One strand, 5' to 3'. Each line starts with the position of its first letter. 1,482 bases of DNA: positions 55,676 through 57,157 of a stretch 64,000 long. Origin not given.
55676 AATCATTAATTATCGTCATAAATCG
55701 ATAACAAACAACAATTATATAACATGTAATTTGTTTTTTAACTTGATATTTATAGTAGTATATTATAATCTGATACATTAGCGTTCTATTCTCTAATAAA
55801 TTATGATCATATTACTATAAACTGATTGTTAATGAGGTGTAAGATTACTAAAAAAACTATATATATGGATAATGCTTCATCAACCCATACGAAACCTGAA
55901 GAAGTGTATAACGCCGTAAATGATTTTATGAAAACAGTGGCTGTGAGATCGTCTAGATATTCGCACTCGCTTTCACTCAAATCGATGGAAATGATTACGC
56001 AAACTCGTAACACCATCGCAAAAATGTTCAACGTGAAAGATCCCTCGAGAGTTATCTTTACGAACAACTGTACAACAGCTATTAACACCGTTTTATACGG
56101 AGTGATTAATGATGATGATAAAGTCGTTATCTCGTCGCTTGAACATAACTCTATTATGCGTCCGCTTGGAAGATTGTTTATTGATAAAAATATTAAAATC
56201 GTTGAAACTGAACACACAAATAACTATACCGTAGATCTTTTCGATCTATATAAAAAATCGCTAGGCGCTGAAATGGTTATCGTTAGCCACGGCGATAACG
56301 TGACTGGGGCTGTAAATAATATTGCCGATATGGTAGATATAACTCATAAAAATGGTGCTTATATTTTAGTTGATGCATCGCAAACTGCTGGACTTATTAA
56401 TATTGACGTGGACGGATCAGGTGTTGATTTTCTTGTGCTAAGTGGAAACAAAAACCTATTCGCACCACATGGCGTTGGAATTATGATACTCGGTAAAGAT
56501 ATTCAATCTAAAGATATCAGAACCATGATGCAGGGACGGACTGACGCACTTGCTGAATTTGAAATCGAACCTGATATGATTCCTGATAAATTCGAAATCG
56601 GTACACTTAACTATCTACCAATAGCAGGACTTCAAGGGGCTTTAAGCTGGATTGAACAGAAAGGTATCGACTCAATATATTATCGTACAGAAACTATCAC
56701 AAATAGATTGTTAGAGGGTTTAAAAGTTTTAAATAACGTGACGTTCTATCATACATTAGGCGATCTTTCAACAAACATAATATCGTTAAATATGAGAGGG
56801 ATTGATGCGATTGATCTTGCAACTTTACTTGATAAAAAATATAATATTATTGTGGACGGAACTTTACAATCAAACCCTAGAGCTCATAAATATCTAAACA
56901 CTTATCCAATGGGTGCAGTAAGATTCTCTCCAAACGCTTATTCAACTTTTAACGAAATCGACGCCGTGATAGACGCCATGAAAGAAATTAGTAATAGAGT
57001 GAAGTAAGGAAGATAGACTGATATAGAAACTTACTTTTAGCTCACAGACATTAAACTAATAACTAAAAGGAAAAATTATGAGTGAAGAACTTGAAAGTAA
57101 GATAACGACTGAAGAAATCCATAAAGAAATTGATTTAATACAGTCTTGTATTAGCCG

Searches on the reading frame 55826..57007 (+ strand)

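Call 3: search_protein_families(library=pfam, proteins=[window:55826-57007:+], max_evalue=1)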
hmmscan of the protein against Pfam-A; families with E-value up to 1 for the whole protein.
window:55826-57007:+ (393 aa): 4 families
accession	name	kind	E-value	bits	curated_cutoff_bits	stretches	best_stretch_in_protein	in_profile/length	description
PF00266.25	Aminotran_5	-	1.3e-67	228.8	21.5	1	12-381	1-371/371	Aminotransferase class-V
PF01053.26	Cys_Met_Meta_PP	-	0.0061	15.6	27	1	66-211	60-200/381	Cys/Met metabolism PLP-dependent enzyme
PF00464.25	SHMT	-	0.0096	15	27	1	138-228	158-250/399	Serine hydroxymethyltransferase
PF05889.19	SepSecS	-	0.011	14.9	21.1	1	163-244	177-258/389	O-phosphoseryl-tRNA(Sec) selenium transferase, SepSecS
